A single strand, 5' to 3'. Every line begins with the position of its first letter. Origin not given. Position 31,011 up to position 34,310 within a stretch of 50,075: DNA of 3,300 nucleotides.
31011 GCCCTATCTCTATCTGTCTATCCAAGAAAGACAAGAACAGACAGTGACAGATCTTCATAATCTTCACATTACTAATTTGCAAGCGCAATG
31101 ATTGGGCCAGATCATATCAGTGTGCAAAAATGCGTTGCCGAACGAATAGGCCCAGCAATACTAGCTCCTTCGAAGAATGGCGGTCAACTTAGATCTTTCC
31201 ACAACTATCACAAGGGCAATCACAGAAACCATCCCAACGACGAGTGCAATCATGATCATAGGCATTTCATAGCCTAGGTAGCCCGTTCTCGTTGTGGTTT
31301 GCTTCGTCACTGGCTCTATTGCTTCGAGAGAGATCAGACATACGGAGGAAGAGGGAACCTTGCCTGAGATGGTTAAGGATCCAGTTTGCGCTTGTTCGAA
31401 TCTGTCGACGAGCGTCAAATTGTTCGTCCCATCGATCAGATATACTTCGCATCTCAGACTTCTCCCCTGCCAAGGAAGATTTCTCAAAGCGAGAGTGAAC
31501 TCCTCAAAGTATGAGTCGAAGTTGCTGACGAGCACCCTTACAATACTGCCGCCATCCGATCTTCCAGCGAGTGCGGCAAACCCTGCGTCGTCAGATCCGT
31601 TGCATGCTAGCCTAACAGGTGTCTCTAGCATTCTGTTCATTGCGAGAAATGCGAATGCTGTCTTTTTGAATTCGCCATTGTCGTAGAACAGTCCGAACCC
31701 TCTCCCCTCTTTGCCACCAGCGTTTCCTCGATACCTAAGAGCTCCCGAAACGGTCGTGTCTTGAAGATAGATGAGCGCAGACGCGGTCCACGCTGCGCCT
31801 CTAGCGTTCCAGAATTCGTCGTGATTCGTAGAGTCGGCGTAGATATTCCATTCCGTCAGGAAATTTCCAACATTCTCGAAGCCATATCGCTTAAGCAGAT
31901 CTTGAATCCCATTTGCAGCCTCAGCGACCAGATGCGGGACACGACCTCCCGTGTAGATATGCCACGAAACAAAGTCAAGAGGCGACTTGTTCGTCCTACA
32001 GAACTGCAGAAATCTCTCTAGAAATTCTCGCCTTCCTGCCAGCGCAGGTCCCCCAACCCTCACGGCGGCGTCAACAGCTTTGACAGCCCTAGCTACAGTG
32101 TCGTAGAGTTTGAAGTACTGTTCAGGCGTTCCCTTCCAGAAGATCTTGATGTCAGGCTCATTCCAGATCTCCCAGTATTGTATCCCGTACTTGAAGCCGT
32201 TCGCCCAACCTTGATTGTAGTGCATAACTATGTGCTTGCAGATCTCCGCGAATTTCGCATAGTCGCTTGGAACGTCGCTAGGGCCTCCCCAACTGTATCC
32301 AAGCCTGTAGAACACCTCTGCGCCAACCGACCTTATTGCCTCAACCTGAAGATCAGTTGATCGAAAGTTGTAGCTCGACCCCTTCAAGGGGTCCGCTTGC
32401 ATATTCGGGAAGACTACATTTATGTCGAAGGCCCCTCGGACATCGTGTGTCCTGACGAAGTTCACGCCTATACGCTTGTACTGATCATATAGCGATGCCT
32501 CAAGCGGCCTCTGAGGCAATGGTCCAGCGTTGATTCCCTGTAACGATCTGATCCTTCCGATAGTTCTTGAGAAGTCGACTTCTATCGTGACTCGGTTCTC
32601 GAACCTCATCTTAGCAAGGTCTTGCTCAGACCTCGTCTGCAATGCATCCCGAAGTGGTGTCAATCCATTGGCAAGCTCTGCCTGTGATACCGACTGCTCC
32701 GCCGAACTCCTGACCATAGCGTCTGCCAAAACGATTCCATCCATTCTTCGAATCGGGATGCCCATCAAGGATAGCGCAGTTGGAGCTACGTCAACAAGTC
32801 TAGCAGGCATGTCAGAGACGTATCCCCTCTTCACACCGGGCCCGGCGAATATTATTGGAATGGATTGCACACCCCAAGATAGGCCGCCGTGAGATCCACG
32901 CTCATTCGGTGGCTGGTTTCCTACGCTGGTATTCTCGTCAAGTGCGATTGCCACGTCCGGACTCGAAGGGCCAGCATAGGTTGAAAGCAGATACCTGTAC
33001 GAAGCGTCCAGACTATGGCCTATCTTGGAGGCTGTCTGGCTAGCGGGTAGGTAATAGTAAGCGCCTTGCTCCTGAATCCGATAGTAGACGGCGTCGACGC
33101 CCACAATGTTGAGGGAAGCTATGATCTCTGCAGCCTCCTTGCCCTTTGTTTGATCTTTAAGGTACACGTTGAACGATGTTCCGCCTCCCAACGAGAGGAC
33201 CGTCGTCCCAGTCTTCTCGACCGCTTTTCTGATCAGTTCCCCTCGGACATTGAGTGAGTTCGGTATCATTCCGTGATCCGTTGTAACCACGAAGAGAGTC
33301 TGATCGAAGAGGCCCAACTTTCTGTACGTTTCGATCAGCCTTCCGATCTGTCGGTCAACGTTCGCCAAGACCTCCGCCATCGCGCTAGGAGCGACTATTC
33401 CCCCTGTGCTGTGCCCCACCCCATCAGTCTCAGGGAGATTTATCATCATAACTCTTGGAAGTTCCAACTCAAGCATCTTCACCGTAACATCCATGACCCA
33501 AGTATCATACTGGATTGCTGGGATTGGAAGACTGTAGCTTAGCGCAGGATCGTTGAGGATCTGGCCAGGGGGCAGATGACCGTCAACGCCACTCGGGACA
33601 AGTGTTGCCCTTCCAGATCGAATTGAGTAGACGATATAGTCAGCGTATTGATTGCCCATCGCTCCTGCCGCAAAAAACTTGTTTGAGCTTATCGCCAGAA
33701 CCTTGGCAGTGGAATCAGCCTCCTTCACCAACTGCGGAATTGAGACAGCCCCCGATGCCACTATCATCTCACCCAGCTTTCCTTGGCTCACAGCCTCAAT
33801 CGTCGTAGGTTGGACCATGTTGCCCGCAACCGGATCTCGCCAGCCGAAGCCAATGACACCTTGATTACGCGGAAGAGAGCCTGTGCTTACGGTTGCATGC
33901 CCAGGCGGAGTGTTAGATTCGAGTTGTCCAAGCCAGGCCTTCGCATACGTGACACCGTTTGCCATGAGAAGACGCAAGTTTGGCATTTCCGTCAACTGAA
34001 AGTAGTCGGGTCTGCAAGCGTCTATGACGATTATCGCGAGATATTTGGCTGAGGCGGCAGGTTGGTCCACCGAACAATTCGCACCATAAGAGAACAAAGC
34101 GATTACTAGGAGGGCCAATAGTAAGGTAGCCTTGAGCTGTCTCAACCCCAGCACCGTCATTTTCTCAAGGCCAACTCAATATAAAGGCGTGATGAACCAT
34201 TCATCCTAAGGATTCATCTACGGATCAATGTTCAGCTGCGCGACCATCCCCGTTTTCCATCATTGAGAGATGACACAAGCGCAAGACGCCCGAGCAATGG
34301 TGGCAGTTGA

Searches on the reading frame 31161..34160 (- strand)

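Call 70: search_protein_families(library=pfam, proteins=[window:31161-34160:-], max_evalue=1)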
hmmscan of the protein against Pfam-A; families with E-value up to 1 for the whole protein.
window:31161-34160:- (999 aa): 5 families
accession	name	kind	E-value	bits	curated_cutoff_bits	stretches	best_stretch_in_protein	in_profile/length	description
PF01663.27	Phosphodiest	-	1.4e-34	120.6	23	1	41-425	1-340/342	Type I phosphodiesterase / nucleotide pyrophosphatase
PF01229.23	Glyco_hydro_39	-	6.2e-23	81.8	26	1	553-737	35-227/472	Glycosyl hydrolases family 39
PF01676.23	Metalloenzyme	-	1.2e-07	31.9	24.3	1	222-298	134-202/252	Metalloenzyme superfamily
PF00884.28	Sulfatase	-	7.2e-07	29.2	25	1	262-300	207-245/301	Sulfatase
PF12891.13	Glyco_hydro_44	-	0.097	13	25.1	0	638-733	94-195/223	Glycoside hydrolase family 44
